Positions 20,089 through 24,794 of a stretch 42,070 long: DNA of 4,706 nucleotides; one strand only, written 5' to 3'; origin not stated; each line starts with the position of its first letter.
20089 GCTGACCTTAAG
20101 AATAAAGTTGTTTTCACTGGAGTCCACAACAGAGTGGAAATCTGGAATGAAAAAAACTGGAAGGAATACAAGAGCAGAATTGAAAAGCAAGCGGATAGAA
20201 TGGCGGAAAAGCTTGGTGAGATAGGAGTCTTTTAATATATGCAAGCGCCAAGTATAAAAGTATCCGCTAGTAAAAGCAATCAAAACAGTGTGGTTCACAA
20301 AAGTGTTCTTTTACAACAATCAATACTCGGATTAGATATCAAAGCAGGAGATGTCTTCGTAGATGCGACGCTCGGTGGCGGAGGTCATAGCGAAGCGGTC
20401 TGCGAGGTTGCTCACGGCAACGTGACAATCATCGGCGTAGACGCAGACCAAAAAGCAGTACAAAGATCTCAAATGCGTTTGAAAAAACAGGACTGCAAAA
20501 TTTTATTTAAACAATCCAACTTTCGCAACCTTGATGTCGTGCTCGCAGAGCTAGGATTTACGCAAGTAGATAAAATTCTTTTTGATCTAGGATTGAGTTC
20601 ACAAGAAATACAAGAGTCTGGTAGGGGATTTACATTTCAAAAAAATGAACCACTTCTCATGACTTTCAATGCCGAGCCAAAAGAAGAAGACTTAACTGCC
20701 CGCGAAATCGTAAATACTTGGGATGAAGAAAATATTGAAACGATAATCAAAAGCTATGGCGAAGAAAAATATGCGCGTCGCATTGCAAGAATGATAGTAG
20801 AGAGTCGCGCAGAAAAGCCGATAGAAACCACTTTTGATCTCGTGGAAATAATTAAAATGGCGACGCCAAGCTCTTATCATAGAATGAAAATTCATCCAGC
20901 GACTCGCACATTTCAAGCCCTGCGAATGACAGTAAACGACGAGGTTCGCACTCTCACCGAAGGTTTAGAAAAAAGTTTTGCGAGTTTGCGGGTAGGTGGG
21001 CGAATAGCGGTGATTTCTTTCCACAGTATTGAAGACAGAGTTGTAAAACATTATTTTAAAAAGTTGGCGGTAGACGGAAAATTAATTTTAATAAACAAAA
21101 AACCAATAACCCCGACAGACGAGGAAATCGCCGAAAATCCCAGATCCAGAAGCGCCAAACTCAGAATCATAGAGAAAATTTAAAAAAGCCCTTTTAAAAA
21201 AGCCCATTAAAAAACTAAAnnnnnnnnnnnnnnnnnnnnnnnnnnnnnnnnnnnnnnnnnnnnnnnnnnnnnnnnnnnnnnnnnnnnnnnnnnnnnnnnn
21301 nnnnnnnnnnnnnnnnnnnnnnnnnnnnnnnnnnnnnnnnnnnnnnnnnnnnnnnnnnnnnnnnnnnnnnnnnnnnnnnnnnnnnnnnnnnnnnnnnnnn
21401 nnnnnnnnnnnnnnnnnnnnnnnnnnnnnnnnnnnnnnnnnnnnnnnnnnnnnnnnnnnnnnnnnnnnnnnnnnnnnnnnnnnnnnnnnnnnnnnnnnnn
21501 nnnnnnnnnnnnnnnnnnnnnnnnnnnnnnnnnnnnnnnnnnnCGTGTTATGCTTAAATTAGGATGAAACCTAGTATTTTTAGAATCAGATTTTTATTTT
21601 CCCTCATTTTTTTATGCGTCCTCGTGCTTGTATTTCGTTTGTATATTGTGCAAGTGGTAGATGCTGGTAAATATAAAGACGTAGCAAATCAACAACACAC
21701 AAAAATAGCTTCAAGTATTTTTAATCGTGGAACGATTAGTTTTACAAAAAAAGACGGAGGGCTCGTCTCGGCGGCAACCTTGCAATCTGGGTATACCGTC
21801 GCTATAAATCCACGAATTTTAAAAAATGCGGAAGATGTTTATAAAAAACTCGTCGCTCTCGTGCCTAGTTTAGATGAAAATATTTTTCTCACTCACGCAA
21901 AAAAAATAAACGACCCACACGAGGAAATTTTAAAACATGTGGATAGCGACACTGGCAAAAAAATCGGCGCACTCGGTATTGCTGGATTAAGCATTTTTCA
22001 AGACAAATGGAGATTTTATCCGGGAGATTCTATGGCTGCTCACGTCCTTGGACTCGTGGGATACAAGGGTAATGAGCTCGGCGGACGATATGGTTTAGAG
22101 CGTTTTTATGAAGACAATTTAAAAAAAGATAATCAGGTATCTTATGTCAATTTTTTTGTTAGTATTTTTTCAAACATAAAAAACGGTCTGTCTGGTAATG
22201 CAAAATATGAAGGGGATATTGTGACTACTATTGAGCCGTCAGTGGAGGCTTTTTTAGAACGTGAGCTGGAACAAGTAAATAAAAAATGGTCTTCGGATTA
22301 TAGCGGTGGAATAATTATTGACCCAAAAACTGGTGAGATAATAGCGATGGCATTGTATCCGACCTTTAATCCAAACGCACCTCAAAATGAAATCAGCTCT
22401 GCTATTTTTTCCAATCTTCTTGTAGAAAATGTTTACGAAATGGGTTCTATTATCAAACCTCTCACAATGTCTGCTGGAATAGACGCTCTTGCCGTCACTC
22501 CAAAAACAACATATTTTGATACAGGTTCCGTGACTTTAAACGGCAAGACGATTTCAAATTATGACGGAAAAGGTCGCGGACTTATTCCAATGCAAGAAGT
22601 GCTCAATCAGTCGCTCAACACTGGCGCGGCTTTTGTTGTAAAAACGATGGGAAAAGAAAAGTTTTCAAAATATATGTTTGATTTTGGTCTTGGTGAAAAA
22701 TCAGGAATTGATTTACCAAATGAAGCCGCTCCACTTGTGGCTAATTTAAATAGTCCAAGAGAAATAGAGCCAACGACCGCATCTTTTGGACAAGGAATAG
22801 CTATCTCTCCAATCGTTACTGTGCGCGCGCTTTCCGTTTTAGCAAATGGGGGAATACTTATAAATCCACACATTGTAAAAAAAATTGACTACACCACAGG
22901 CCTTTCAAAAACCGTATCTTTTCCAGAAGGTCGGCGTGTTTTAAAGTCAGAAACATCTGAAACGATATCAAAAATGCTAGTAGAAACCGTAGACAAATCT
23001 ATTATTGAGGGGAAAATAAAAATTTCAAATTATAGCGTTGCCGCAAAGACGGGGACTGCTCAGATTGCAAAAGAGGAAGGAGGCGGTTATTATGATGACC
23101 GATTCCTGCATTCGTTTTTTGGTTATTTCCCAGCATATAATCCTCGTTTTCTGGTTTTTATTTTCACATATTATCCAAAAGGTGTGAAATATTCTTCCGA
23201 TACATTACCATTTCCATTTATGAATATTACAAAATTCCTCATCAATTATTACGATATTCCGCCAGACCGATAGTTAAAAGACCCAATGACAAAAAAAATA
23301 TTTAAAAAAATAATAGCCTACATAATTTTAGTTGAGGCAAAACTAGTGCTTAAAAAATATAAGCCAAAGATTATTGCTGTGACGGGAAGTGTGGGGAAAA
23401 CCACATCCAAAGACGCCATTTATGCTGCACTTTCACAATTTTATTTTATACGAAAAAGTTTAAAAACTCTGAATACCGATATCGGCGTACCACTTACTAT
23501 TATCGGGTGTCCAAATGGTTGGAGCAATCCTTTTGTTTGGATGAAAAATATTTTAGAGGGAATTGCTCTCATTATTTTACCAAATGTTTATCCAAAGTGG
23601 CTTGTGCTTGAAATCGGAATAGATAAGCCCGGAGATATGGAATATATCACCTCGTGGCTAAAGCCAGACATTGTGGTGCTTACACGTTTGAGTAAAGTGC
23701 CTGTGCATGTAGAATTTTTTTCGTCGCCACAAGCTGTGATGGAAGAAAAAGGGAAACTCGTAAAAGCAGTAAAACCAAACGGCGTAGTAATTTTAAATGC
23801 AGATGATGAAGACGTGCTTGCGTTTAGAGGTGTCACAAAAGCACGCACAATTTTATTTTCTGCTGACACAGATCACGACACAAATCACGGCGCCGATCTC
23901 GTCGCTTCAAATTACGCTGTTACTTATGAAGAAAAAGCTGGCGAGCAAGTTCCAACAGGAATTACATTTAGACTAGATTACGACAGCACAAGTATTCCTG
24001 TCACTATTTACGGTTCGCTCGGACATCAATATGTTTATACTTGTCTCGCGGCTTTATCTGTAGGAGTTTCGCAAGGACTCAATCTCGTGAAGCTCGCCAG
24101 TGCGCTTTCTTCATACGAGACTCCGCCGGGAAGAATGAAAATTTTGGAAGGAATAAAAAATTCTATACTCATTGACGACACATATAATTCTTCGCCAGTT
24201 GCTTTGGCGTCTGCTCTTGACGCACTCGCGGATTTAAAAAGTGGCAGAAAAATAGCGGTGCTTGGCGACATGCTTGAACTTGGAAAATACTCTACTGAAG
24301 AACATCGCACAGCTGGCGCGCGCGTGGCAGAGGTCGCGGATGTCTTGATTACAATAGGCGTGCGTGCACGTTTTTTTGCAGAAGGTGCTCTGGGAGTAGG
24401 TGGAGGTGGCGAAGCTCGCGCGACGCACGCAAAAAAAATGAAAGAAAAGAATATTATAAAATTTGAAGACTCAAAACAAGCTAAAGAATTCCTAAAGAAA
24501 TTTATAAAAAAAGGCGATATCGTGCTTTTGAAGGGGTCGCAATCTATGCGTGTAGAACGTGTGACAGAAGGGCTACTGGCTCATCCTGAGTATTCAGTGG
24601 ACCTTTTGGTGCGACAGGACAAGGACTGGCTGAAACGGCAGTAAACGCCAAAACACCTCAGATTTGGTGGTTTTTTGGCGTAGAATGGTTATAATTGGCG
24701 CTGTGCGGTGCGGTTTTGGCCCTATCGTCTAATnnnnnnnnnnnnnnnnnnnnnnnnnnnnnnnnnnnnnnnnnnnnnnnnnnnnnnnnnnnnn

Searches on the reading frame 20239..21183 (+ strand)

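Call 85: search_protein_families(library=pfam, proteins=[window:20239-21183:+], max_evalue=0.001)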
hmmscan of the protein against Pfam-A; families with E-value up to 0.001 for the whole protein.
window:20239-21183:+ (314 aa): 4 families
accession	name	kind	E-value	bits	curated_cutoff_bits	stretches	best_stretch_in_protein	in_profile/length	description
PF01795.25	Methyltransf_5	-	9.3e-99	331.2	27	1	18-314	2-309/309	MraW methylase family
PF13649.12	Methyltransf_25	-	0.00032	21.8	27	1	42-100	3-60/97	Methyltransferase domain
PF13847.12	Methyltransf_31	-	0.00062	19.9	27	0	35-116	2-81/145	Methyltransferase domain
PF01189.24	Methyltr_RsmB-F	-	0.00097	19.3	27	0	32-126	4-96/199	16S rRNA methyltransferase RsmB/F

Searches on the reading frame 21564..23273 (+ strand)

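Call 85: search_protein_families(library=pfam, proteins=[window:21564-23273:+], max_evalue=0.001)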
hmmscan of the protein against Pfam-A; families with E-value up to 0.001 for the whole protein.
window:21564-23273:+ (569 aa): 2 families
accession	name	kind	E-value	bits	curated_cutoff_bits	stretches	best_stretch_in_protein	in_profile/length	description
PF00905.27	Transpeptidase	-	1.3e-62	212.2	22.1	1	250-537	4-280/299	Penicillin binding protein transpeptidase domain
PF03717.20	PBP_dimer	-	1.9e-05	25.6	24.4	1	72-192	19-164/180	Penicillin-binding Protein dimerisation domain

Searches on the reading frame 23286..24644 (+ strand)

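Call 85: search_protein_families(library=pfam, proteins=[window:23286-24644:+], max_evalue=0.001)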
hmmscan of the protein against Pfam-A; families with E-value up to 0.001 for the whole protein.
window:23286-24644:+ (452 aa): 2 families
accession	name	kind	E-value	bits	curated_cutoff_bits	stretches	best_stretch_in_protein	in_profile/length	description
PF08245.18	Mur_ligase_M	-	3.8e-22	79.7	24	2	104-209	58-163/200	Mur ligase middle domain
PF02875.26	Mur_ligase_C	-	6.3e-19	69.5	28.4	1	282-418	1-126/127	Mur ligase, glutamate ligase domain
